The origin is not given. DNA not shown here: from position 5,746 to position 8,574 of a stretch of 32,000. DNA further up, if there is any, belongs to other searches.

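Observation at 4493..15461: Five-gene DISARM (class 2-like) defence operon on a haloarchaeal replicon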

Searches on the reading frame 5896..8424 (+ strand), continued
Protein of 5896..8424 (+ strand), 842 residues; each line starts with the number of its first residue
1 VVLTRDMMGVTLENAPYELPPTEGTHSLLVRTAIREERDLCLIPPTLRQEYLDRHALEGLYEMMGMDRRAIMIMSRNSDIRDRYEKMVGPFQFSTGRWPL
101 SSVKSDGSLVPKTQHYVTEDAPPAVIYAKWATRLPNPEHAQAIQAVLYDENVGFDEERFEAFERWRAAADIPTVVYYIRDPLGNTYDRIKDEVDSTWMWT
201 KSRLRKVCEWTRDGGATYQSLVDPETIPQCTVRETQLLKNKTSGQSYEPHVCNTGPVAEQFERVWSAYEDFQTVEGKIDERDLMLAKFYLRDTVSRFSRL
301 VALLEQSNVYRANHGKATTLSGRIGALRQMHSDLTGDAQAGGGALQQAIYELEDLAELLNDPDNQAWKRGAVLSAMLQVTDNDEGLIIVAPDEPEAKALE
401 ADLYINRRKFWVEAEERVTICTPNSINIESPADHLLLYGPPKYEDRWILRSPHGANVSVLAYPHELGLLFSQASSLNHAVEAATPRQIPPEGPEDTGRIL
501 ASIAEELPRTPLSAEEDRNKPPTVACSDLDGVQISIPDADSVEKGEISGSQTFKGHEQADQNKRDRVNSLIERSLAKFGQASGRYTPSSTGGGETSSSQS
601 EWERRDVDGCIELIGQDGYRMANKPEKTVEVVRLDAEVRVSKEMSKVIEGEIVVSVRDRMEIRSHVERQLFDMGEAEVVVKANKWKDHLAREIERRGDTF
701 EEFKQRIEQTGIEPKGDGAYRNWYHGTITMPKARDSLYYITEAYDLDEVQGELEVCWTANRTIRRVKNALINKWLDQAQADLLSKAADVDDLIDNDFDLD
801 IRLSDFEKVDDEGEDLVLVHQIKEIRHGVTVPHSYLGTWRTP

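Call 34: search_solved_structures(query=A1, max_evalue=1, show_alignments=1)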
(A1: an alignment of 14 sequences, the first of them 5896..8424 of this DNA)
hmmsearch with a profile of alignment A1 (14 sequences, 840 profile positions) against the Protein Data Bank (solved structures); distinct sequences matched with E-value up to 1: 5.
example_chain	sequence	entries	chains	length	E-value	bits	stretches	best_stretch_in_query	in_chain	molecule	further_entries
4kjm_A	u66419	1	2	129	0.027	15.7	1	290-385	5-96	Extracellular matrix-binding protein ebh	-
9t7v_A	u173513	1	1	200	0.12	13.5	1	390-461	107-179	Cysteine dioxygenase type 1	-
6bgf_A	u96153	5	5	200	0.36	12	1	390-460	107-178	Cysteine dioxygenase type 1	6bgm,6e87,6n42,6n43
8vl9_D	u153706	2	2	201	0.42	11.7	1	390-460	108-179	Cysteine dioxygenase type 1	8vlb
2ic1_A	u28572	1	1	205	0.44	11.7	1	390-460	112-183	Cysteine dioxygenase type 1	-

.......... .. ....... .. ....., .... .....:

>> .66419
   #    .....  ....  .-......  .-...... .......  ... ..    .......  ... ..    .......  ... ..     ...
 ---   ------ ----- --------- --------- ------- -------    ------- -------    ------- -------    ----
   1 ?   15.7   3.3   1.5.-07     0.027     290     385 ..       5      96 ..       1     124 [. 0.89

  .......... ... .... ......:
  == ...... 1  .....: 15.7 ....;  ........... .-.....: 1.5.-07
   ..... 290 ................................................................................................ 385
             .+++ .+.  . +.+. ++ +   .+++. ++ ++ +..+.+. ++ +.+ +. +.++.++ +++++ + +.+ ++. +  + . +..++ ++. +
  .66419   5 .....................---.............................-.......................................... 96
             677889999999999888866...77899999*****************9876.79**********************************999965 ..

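Call 47: search_protein_families(library=pfam, proteins=[L002:8541-9725:-, L002:19733-22093:-, L002:7801-8475:+], max_evalue=0.01)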
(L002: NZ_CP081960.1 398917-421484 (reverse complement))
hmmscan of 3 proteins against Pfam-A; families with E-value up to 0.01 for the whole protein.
L002:8541-9725:- (394 aa): 1 family
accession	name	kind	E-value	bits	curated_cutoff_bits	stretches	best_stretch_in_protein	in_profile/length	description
PF04471.18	Mrr_cat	-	0.0005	20.6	21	1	9-98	2-90/115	Restriction endonuclease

L002:19733-22093:- (786 aa): 10 families
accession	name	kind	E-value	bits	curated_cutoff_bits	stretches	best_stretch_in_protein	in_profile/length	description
PF14559.12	TPR_19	-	1.3e-09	38.7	25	2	624-671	7-54/68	Tetratricopeptide repeat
PF13424.12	TPR_12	-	1.2e-06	29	30.1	0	683-745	9-73/77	Tetratricopeptide repeat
PF07719.23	TPR_2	-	1.7e-06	28.1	27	0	718-747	2-31/34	Tetratricopeptide repeat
PF13431.12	TPR_17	-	1.2e-05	25.6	24.4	0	631-661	2-32/34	Tetratricopeptide repeat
PF13428.12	TPR_14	-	0.00018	22.3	23.5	0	615-649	8-42/44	Tetratricopeptide repeat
PF13181.12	TPR_8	-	0.00024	21.5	25.7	0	678-706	2-30/34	Tetratricopeptide repeat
PF13432.12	TPR_16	-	0.00035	21.4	32.7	0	562-608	19-65/65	Tetratricopeptide repeat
PF14561.12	TPR_20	-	0.00085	20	25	0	629-666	9-46/90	Tetratricopeptide repeat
PF13401.12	AAA_22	-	0.00089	20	27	0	217-243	6-32/130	AAA domain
PF00515.34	TPR_1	-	0.0013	18.9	27.8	0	612-641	5-34/34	Tetratricopeptide repeat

L002:7801-8475:+ (224 aa): 9 families
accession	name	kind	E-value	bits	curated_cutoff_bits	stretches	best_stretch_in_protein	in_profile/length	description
PF12802.13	MarR_2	-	0.00015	22.3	27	1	14-50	14-51/61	MarR family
PF00392.27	GntR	-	0.0018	18.4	27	0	22-53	27-58/64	Bacterial regulatory proteins, gntR family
PF13384.12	HTH_23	-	0.002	18.3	24.6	1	10-47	8-45/50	Homeodomain-like domain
PF13518.12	HTH_28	-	0.0026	18.2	25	1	14-47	8-40/52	Helix-turn-helix domain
PF01978.25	TrmB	-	0.0027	18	25.6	1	13-51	16-54/68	Sugar-specific transcriptional regulator TrmB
PF25212.1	HVO_A0114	-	0.0038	17.4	27.6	1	14-53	31-70/84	HVO_A0114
PF01325.25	Fe_dep_repress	-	0.0049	17.5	26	0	24-52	27-55/60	Iron dependent repressor, N-terminal DNA binding domain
PF13412.12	HTH_24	-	0.0062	16.5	21.9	0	21-50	19-48/48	Winged helix-turn-helix DNA-binding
PF00126.33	HTH_1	-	0.0077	16.6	26.6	0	12-45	6-39/60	Bacterial regulatory helix-turn-helix protein, lysR family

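Call 51: predict_structure(alignment_id=A1)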
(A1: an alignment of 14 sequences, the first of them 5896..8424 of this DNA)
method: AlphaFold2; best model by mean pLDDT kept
length: 842 residues; sequences in the alignment: 14
mean_pLDDT: 70.7   pTM: 0.55
mean pLDDT of the five models: 70.7, 70.6, 69.5, 57.2, 53.1
residues with pLDDT >= 90: 46; 70-90: 490; 50-70: 172; < 50: 134
segments of 3 or more residues with pLDDT < 50: 1-12, 75-83, 88-97, 116-119, 210-230, 519-525, 545-604
pLDDT, mean of each block of 10 residues (from residue 1): 37 51 75 85 71 53 53 48 49 41 67 50 63 66 75 66 83 85 83 85 72 33 34 71 83 78 88 87 86 75 54 56 83 86 89 81 68 81 88 80 72 84 81 88 83 87 78 81 70 57 72 51 52 67 47 36 41 37 25 26 63 90 89 79 89 86 84 78 87 85 88 77 75 80 85 83 85 84 65 62 79 83 90 80 70
secondary structure, 60 per line:
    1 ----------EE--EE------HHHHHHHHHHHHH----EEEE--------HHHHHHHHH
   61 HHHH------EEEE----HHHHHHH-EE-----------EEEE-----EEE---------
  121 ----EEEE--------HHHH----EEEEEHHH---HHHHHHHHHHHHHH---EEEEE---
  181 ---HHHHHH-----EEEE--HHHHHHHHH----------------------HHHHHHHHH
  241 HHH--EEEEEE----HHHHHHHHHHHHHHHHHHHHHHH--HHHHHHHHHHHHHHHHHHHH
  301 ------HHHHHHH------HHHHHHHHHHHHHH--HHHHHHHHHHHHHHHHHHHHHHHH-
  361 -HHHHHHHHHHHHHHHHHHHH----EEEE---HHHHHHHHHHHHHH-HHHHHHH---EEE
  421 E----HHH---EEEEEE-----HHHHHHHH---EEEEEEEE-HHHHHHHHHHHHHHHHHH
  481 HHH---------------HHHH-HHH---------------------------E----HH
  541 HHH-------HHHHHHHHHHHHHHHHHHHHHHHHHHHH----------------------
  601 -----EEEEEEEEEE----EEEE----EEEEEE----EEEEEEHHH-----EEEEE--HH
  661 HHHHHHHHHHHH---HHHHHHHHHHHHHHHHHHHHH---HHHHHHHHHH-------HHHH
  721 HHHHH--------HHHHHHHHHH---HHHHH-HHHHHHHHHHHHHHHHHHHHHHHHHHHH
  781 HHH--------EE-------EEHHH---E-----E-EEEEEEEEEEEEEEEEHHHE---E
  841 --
elements in order (helices of 4 or more, strands of 3 or more residues): H23-35 E40-43 H52-64 E71-74 H79-85 E100-103 E109-111 E125-128 H137-140 E145-149 H156-169 E173-177 H184-189 E195-198 H201-209 H232-243 E246-251 H256-278 H281-300 H307-313 H320-333 H336-359 H362-381 E386-389 H393-406 H408-414 E418-421 E432-437 H443-450 E454-461 H463-483 H499-502 H539-543 H551-578 E606-615 E620-623 E628-633 E638-643 E652-656 H659-672 H676-696 H700-709 H717-725 H734-743 H747-751 H753-783 E817-832

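Call 54: fold_search(model_id=the predicted structure, library=pdb)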
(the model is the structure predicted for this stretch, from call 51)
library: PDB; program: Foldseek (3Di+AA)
matches with E <= 10: 858; with E <= 0.001: 42
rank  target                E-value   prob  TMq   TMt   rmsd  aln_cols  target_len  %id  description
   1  7w0a_A                8.9e-07  1.00  0.26  0.17  10.8       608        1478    9  dmDicer2-LoqsPD-dsRNA Dimer status (released 2022-04-27)
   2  3zd7_A                1.5e-06  1.00  0.25  0.31  12.0       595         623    8  Snapshot 3 of RIG-I scanning on RNA duplex (released 2013-08-07)
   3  7w0d_A                2.3e-06  1.00  0.26  0.16  12.8       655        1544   11  Dicer2-LoqsPD-dsRNA complex at mid-translocation state (released 2022-04-27)
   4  5e3h_A                3.1e-06  1.00  0.26  0.33  13.4       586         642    9  Structural Basis for RNA Recognition and Activation of RIG-I (released 2015-11-18)
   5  9lov_C                4.2e-06  1.00  0.27  0.33  15.8       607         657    9  LGP2:MDA5:dsRNA filament (released 2026-01-28)
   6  9tm6_A                4.2e-06  1.00  0.25  0.30  13.8       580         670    9  Structure of duck RIG-I (delta CARDs) bound to 31-mer RNA mismatched hairpin with 5'pppG-C blunt end mimicking the inf (released 2025-12-31)
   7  9el5_A                8.6e-06  1.00  0.32  0.47   8.1       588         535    9  FANCM translocase domain bound to DNA (released 2025-06-18)
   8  1wp9_D                1.1e-05  1.00  0.25  0.38  11.7       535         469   12  Crystal structure of Pyrococcus furiosus Hef helicase domain (released 2005-02-01)
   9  5f98_C                1.2e-05  1.00  0.27  0.34  11.8       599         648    9  Crystal structure of RIG-I in complex with Cap-0 RNA (released 2016-01-13)
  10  6gpg_A                1.4e-05  1.00  0.28  0.34  12.7       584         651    8  Structure of the RIG-I Singleton-Merten syndrome variant C268F (released 2018-08-08)
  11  8t5s_A                2.1e-05  1.00  0.29  0.34  12.8       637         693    9  Cryo-EM structure of DRH-1 helicase and C-terminal domain bound to dsRNA (released 2024-05-15)
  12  5f98_K                2.1e-05  1.00  0.26  0.33  13.2       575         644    9  Crystal structure of RIG-I in complex with Cap-0 RNA (released 2016-01-13)
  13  5f9h_E                2.2e-05  1.00  0.27  0.34  13.8       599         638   10  Crystal structure of RIG-I helicase-RD in complex with 24-mer 5' triphosphate hairpin RNA (released 2016-01-13)
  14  5jcf_A                2.6e-05  1.00  0.26  0.31  12.0       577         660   12  Crystal structure of chicken MDA5 with 5'p 10-mer dsRNA and ADP-Mg2+ at 2.6 A resolution (orthorhombic form). (released 2016-06-01)
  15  5f9f_G                2.9e-05  1.00  0.27  0.33  13.2       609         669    9  Crystal structure of RIG-I helicase-RD in complex with 24-mer blunt-end hairpin RNA (released 2016-01-13)
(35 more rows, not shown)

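Call 77: find_related_loci(query=A1, collection=viral_contigs, flank=8000)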
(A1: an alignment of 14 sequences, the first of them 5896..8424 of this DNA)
Query A1 (842 aa) in viral_contigs; peptide patterns used: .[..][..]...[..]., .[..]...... (x = any residue, [..] = any of these).
2 stretches matched a pattern, but none encodes a relative of the query by tblastn (E <= 1e-3).

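Call 86: search_protein_representatives(alignment_id=A1)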
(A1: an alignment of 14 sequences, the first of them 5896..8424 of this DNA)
Query: 14 sequences, 840 profile positions. Proteins with E-value up to 0.001 (for the whole library): 190; up to 1e-10: 52; up to 1e-30: 22. The best 150 are listed.
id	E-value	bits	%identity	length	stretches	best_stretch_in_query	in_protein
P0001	0.0e+00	1382.9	-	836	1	12-838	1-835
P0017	0.0e+00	1152.9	-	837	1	5-839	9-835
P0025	0.0e+00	1140.7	-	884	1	10-839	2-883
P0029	0.0e+00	1059.2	-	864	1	9-839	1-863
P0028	0.0e+00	1023.7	-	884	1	9-837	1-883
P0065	2.5e-275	932.2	-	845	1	9-838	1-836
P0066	1.1e-254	863.9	-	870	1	11-838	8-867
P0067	3.0e-182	624.3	-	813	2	17-488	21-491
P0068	3.8e-181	620.6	-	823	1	21-830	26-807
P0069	5.2e-152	524.2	-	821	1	13-830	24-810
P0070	6.5e-130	451.1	-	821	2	15-482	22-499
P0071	3.1e-122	425.7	-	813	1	14-834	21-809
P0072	4.0e-97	342.7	-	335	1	518-839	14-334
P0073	4.1e-84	299.6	-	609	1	201-835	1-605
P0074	1.4e-53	198.6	-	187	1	12-184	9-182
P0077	5.2e-37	143.8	-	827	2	13-467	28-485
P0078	1.6e-36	142.1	-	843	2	27-469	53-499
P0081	7.4e-31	123.4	-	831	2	7-469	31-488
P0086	9.3e-28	113.2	-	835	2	7-472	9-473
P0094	9.4e-22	93.3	-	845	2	8-515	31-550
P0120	1.4e-08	49.8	-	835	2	607-803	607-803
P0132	1.2e-07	46.7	-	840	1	586-805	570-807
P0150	1.0e-06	43.6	-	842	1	630-789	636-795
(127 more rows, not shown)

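Call 87: search_protein_families(library=ncbifam, proteins=[P0067, P0069, P0077, P0078, P0081, P0086, P0094, P0120, P0132, P0150], max_evalue=0.001)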
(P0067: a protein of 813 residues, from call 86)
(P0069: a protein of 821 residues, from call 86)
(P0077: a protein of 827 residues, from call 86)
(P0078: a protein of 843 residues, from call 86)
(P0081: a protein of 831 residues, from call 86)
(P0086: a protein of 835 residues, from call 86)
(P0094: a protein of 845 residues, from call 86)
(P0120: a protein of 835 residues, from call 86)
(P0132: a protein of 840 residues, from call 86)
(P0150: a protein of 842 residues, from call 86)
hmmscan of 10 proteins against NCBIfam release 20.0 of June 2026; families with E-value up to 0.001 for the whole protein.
P0067 (813 aa): 2 families
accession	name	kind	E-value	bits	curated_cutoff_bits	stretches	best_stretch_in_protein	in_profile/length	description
NF038316.1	DrmE_fam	subfamily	1.2e-25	90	80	1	343-762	408-790/838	DrmE family protein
NF038323.1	DISARM_DrmE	equivalog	0.00051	18.3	250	0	350-489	351-493/785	DISARM system-associated protein DrmE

P0069 (821 aa): 1 family
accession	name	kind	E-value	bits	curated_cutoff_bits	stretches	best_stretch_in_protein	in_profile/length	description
NF038316.1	DrmE_fam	subfamily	3.1e-28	98.5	80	1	146-783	214-811/838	DrmE family protein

P0077 (827 aa): 2 families
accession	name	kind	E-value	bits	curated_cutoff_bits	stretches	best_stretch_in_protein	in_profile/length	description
NF038316.1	DrmE_fam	subfamily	1.4e-49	169.2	80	1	101-813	159-832/838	DrmE family protein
NF038323.1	DISARM_DrmE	equivalog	8.8e-29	100.1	250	1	391-804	377-769/785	DISARM system-associated protein DrmE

P0078 (843 aa): 2 families
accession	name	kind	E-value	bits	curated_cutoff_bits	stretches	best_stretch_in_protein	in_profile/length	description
NF038316.1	DrmE_fam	subfamily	3.3e-54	184.4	80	1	178-834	229-835/838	DrmE family protein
NF038323.1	DISARM_DrmE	equivalog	1.3e-23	83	250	2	605-822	556-769/785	DISARM system-associated protein DrmE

P0081 (831 aa): 2 families
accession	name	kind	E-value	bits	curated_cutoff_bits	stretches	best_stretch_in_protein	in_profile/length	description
NF038316.1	DrmE_fam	subfamily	6e-47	160.4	80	1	145-821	201-837/838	DrmE family protein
NF038323.1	DISARM_DrmE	equivalog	3.9e-21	74.9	250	1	587-809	552-771/785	DISARM system-associated protein DrmE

P0086 (835 aa): 2 families
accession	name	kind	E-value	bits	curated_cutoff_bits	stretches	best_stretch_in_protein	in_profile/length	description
NF038316.1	DrmE_fam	subfamily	2.2e-46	158.6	80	1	151-819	227-838/838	DrmE family protein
NF038323.1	DISARM_DrmE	equivalog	1.4e-24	86.2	250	2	591-805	559-769/785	DISARM system-associated protein DrmE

P0094 (845 aa): 2 families
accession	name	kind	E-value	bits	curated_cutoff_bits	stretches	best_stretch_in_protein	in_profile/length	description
NF038316.1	DrmE_fam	subfamily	1e-51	176.2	80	1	134-833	187-833/838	DrmE family protein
NF038323.1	DISARM_DrmE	equivalog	2.1e-35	122.1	250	1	384-823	357-769/785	DISARM system-associated protein DrmE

P0120 (835 aa): 2 families
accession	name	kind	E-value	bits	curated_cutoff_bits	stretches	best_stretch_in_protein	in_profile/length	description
NF038316.1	DrmE_fam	subfamily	5.4e-28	97.7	80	2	640-792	643-801/838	DrmE family protein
NF038323.1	DISARM_DrmE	equivalog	1.4e-10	40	250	1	605-813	555-767/785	DISARM system-associated protein DrmE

P0132 (840 aa): 2 families
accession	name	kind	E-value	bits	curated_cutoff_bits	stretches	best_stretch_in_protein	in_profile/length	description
NF038316.1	DrmE_fam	subfamily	4.3e-28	98.1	80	1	271-778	345-785/838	DrmE family protein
NF038323.1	DISARM_DrmE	equivalog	5.6e-21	74.3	250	1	601-814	566-766/785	DISARM system-associated protein DrmE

P0150 (842 aa): 2 families
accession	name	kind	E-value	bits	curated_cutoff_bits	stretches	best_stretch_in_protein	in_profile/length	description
NF038316.1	DrmE_fam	subfamily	1.5e-107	360.9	80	1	13-840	6-838/838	DrmE family protein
NF038323.1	DISARM_DrmE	equivalog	1.2e-05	23.6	250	1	586-788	536-732/785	DISARM system-associated protein DrmE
